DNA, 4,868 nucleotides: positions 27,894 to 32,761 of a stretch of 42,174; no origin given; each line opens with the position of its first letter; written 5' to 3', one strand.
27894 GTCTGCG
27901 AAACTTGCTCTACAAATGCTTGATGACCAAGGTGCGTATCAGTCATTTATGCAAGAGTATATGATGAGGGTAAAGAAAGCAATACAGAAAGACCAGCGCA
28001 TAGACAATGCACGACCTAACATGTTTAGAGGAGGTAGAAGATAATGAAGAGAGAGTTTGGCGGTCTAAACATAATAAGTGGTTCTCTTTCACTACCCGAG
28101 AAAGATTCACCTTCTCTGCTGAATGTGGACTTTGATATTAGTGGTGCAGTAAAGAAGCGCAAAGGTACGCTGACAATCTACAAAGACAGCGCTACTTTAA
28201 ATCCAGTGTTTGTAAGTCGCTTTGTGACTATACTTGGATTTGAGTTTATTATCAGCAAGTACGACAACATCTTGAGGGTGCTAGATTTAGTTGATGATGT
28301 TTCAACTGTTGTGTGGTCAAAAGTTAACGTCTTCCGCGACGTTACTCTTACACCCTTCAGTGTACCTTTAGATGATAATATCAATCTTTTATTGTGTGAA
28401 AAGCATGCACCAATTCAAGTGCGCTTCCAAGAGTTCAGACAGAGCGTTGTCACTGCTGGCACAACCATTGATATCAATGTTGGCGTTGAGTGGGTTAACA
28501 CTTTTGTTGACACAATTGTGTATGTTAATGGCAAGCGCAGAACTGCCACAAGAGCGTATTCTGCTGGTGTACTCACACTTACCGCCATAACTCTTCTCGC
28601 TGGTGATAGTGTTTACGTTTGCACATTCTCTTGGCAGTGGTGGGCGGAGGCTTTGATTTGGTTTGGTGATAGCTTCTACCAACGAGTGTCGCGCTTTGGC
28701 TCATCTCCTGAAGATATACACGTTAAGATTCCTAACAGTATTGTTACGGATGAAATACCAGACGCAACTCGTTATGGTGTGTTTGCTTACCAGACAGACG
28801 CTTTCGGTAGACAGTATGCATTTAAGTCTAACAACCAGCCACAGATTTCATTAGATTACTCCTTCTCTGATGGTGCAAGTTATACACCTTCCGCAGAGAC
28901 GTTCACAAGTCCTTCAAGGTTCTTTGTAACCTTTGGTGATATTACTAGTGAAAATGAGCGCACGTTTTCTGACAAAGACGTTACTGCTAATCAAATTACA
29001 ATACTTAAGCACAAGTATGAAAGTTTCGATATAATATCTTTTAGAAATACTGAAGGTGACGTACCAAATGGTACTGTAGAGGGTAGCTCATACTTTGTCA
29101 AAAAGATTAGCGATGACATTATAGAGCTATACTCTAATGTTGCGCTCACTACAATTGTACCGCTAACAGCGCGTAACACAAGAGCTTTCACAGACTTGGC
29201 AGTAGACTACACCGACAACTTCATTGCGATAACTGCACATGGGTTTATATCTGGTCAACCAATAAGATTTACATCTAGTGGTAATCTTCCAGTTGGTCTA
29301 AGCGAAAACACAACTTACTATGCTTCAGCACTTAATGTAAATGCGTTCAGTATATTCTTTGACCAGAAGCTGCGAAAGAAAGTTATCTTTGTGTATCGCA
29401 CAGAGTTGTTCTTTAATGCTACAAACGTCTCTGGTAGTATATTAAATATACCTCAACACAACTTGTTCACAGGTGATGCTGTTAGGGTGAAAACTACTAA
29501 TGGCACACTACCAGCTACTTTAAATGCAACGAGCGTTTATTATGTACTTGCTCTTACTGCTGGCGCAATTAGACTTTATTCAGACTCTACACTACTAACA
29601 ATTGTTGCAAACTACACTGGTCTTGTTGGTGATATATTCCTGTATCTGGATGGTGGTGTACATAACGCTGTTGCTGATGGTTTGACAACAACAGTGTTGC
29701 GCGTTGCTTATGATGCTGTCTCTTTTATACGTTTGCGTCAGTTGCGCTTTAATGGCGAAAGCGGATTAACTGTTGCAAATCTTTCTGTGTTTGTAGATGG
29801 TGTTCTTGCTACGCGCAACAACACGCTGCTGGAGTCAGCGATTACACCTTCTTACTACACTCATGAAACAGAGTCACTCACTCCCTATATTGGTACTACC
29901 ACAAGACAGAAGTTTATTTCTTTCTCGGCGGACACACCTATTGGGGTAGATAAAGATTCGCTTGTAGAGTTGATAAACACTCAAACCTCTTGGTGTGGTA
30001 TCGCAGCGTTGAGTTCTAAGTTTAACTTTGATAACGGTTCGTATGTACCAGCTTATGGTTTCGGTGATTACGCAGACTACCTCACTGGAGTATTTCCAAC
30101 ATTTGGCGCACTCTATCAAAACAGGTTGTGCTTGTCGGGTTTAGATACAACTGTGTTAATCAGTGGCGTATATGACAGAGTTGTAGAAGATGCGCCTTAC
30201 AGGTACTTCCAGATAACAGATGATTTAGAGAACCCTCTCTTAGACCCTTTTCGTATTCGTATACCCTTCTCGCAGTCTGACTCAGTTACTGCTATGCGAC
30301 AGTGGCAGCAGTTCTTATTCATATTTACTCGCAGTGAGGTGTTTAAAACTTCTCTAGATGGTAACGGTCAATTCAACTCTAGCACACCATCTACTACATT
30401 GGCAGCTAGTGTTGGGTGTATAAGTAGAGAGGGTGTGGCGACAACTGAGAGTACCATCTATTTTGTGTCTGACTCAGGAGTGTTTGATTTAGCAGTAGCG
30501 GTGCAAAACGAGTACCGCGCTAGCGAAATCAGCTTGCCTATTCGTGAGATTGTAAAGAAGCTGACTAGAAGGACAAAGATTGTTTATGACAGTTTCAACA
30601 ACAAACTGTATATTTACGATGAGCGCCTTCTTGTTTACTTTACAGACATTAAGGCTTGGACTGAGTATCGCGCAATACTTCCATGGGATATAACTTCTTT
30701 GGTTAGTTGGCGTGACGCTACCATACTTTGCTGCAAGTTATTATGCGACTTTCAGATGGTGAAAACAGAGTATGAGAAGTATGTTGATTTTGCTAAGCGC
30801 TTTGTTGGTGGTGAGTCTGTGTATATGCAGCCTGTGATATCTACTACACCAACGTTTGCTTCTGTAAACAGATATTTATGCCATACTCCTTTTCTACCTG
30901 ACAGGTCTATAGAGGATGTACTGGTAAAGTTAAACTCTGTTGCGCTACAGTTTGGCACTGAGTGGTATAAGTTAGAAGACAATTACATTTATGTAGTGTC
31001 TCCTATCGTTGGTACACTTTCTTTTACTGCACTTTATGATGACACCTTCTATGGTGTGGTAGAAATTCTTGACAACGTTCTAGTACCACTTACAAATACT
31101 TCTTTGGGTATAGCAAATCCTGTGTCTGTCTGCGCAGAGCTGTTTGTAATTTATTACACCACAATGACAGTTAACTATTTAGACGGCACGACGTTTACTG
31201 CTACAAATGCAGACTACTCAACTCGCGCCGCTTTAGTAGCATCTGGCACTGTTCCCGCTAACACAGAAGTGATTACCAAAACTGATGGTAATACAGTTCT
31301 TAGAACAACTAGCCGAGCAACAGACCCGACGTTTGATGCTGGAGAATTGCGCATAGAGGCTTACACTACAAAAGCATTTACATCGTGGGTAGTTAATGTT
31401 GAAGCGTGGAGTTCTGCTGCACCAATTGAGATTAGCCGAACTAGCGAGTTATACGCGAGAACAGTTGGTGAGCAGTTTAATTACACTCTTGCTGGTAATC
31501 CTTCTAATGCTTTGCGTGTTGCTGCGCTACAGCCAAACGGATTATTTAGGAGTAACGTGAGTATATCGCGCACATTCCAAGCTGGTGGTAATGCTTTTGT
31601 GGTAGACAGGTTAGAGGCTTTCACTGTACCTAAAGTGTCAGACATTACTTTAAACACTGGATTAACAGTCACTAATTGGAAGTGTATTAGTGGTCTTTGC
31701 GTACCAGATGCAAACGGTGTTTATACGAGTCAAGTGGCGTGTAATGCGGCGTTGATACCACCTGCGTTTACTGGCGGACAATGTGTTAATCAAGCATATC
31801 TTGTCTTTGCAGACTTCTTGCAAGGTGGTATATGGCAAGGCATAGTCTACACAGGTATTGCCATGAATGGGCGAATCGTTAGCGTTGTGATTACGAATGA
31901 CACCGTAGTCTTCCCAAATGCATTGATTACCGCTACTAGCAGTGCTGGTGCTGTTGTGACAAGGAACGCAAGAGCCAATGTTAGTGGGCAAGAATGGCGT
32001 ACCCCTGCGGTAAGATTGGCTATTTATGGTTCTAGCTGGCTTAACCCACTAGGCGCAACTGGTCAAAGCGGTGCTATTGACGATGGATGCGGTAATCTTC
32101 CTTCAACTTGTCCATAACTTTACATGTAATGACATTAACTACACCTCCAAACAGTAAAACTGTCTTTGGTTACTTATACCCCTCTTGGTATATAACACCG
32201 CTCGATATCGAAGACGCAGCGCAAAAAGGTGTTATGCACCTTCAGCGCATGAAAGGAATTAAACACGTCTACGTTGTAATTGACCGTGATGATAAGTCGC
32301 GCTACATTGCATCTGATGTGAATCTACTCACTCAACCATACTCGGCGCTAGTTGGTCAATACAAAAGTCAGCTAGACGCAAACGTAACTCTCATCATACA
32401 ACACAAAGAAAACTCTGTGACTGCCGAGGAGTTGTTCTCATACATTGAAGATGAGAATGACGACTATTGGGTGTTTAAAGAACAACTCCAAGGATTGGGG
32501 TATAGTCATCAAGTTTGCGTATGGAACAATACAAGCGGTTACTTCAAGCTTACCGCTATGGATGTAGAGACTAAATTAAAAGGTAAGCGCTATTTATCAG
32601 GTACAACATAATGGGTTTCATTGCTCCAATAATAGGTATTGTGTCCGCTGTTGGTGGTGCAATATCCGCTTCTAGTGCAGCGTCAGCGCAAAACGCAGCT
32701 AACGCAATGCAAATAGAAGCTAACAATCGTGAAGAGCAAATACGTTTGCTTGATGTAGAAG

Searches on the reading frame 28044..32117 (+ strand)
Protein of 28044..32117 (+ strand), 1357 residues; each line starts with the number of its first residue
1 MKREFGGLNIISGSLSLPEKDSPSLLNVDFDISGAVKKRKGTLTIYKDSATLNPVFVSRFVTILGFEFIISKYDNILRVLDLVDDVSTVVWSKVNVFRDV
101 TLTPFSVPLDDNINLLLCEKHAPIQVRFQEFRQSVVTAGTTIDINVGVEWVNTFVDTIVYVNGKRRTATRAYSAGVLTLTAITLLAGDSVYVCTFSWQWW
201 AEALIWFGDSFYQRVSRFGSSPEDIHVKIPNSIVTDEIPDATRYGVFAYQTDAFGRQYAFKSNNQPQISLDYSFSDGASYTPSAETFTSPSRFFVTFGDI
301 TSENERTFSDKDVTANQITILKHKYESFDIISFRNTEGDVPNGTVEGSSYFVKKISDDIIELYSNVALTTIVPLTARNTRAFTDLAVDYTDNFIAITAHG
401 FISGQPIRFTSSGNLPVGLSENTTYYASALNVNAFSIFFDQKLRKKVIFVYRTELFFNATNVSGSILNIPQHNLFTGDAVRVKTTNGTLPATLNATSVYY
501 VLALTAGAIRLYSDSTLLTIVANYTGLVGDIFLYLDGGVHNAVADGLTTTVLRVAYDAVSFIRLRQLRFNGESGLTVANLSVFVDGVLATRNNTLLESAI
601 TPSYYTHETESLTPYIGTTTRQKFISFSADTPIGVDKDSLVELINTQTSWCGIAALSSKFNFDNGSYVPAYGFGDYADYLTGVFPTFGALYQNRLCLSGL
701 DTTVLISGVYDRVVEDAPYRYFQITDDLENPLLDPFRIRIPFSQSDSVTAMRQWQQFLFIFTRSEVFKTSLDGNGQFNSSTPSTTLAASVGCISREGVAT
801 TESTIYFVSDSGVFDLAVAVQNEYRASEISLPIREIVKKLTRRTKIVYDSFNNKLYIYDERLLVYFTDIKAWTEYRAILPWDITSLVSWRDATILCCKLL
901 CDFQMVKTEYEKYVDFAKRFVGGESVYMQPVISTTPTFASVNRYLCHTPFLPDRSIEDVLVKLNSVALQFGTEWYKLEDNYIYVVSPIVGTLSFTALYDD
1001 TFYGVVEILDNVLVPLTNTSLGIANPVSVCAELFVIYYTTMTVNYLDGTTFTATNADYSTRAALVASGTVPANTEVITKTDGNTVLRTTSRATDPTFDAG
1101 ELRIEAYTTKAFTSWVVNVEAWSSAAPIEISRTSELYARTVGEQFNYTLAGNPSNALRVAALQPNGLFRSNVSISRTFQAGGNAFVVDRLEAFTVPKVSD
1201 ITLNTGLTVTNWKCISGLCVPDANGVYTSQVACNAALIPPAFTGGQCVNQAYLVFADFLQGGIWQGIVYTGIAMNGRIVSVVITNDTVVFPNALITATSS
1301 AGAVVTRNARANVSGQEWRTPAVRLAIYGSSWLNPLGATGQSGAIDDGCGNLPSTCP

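Call 64: search_protein_families(library=phrogs, proteins=[window:28044-32117:+], max_evalue=0.001)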
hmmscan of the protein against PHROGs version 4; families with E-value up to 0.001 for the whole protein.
window:28044-32117:+ (1357 aa): 2 families
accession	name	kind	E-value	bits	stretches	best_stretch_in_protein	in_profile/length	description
phrog_21185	-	tail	6.2e-118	396.3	2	556-987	342-827/1038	tail protein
phrog_578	-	connector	1.2e-06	28.3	1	743-847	184-290/486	head closure Hc3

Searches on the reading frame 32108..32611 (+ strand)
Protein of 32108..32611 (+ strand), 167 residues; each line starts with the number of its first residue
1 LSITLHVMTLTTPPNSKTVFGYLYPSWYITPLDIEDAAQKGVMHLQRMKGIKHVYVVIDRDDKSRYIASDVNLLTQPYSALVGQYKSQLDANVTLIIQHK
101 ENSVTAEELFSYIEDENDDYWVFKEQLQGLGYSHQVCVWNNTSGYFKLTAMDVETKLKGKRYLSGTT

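Call 64: search_protein_families(library=phrogs, proteins=[window:32108-32611:+], max_evalue=0.001)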
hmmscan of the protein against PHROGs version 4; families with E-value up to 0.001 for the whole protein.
window:32108-32611:+ (167 aa): 1 family
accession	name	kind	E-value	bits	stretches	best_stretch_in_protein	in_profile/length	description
phrog_21185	-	tail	6.1e-18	65.3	1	12-165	877-1037/1038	tail protein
